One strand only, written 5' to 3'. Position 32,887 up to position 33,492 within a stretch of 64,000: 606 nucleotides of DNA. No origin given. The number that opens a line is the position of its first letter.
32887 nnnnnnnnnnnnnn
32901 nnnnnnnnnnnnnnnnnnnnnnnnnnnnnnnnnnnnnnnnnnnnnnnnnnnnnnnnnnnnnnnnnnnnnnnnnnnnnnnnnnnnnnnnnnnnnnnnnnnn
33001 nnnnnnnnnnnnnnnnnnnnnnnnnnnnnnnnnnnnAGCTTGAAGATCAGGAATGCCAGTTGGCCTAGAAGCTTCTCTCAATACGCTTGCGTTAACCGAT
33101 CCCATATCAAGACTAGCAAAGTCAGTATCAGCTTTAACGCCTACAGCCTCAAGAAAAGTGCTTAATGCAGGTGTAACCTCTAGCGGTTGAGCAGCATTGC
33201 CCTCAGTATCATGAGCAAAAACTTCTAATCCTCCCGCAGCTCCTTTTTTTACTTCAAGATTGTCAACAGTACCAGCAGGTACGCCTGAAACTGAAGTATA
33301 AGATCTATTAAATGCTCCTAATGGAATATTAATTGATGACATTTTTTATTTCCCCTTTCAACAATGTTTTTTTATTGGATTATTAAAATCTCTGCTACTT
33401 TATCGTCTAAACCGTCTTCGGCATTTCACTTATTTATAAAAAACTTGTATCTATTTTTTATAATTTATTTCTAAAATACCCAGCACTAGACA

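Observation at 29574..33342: Uncharacterised three-gene cassette between mreB and pheST: a small acidic protein followed by two tandem paralogous HELGHG proteins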

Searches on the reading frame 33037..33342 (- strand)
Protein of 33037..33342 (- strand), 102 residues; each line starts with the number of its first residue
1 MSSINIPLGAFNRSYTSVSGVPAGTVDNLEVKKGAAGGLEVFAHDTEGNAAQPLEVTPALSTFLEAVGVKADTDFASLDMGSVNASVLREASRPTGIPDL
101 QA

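Call 3: search_protein_families(library=pfam, proteins=[window:33037-33342:-], max_evalue=1)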
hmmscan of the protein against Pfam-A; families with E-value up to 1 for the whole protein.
window:33037-33342:- (102 aa): 0 families

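Call 4: search_protein_families(library=ncbifam, proteins=[window:33037-33342:-], max_evalue=1)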
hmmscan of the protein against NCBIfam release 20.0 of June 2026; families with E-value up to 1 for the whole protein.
window:33037-33342:- (102 aa): 2 families
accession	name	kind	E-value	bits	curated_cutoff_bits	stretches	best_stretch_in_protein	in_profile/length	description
TIGR01506.1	ribC_arch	equivalog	0.096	12.6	100.55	1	67-90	2-24/151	riboflavin synthase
NF011820.0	PRK15292.1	equivalog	0.1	11.9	277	1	45-92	177-223/366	type 1 fimbrial protein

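Call 7: find_homologous_proteins(query=window:33037-33342:-, max_evalue=0.01)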
Query window:33037-33342:- (102 aa): 4 proteins with E <= 0.01 among 7 candidates.
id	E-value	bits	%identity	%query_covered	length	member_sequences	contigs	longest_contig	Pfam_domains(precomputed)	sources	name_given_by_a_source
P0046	1.5e-57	210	100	100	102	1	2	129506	-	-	-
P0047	1.9e-45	171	83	100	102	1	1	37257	-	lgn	-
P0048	9.5e-28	114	67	100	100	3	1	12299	-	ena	-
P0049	9.9e-20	89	54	100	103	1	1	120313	-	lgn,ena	-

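Call 16: find_encoding_contigs(protein=P0049, flank=7000, max_places=2)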
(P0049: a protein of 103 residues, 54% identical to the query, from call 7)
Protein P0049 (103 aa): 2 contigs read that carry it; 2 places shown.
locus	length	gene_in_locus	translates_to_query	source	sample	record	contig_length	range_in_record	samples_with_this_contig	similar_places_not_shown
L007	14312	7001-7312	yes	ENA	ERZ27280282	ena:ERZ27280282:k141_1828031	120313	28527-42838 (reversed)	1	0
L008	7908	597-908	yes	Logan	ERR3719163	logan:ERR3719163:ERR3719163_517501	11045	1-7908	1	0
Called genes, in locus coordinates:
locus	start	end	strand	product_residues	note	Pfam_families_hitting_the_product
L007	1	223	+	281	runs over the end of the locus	PF02424:ApbE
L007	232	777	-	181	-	PF00908:dTDP_sugar_isom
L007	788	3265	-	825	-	PF01624:MutS_I, PF05188:MutS_II, PF05192:MutS_III, PF05190:MutS_IV, PF00488:MutS_V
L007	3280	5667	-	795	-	PF01588:tRNA_bind, PF03483:B3_4, PF03484:B5, PF17759:tRNA_synthFbeta, PF03147:FDX-ACB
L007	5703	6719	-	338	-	PF02912:Phe_tRNA-synt_N, PF01409:tRNA-synt_2d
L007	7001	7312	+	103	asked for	-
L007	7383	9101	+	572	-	-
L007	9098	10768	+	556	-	-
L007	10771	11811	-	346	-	PF00022:Actin (weak), PF06723:MreB_Mbl, PF00012:HSP70, PF11104:PilM_2 (faint), PF14450:FtsA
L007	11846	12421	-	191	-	PF02545:Maf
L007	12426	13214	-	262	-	PF05036:SPOR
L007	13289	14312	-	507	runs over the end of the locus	PF05362:Lon_C (weak), PF13541:ChlI, PF01078:Mg_chelatase, PF07728:AAA_5, PF00493:MCM (weak), PF13335:Mg_chelatase_C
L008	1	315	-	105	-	?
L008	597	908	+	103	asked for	-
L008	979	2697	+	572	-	-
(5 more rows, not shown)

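Call 17: find_encoding_contigs(protein=P0048, flank=7000, max_places=2)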
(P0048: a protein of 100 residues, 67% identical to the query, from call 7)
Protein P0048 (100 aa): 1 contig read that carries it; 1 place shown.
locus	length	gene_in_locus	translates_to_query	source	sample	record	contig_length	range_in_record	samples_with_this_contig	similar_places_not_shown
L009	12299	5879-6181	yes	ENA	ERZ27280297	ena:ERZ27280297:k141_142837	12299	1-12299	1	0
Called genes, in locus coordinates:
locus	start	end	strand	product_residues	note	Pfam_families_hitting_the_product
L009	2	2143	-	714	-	?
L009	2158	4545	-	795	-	PF01588:tRNA_bind, PF03483:B3_4, PF03484:B5, PF17759:tRNA_synthFbeta, PF03147:FDX-ACB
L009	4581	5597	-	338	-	PF02912:Phe_tRNA-synt_N, PF01409:tRNA-synt_2d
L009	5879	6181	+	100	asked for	-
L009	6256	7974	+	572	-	-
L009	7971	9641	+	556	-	-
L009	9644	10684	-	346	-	PF00022:Actin (weak), PF06723:MreB_Mbl, PF00012:HSP70, PF11104:PilM_2 (faint), PF14450:FtsA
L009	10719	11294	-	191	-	PF02545:Maf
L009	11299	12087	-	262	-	PF05036:SPOR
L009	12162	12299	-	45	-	?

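Call 34: find_encoding_contigs(protein=P0047, flank=7000, max_places=3)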
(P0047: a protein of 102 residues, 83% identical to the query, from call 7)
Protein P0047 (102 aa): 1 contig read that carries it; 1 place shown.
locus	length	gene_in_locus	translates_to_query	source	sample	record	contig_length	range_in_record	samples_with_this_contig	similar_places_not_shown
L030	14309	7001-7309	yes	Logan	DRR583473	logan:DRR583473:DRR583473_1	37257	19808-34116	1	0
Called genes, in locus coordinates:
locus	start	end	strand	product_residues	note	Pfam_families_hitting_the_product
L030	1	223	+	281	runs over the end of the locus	PF02424:ApbE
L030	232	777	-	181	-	PF00908:dTDP_sugar_isom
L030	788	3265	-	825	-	PF01624:MutS_I, PF05188:MutS_II, PF05192:MutS_III, PF05190:MutS_IV, PF00488:MutS_V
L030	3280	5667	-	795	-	PF01588:tRNA_bind, PF03483:B3_4, PF03484:B5, PF17759:tRNA_synthFbeta, PF03147:FDX-ACB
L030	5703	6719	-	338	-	PF02912:Phe_tRNA-synt_N, PF01409:tRNA-synt_2d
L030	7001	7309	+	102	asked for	-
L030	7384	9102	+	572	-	-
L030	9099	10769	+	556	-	-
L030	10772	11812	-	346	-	PF00022:Actin (weak), PF06723:MreB_Mbl, PF00012:HSP70, PF11104:PilM_2 (faint), PF14450:FtsA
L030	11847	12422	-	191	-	PF02545:Maf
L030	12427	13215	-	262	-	PF05036:SPOR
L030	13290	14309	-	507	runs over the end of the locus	PF05362:Lon_C (weak), PF13541:ChlI, PF01078:Mg_chelatase, PF07728:AAA_5, PF00493:MCM (weak), PF13335:Mg_chelatase_C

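Call 54: search_protein_families(library=padloc, proteins=[window:33037-33342:-], max_evalue=1)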
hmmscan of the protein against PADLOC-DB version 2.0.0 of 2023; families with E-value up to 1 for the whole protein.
window:33037-33342:- (102 aa): 0 families

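Call 55: search_protein_families(library=phrogs, proteins=[window:33037-33342:-], max_evalue=1)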
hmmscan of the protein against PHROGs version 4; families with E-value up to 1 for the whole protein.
window:33037-33342:- (102 aa): 0 families
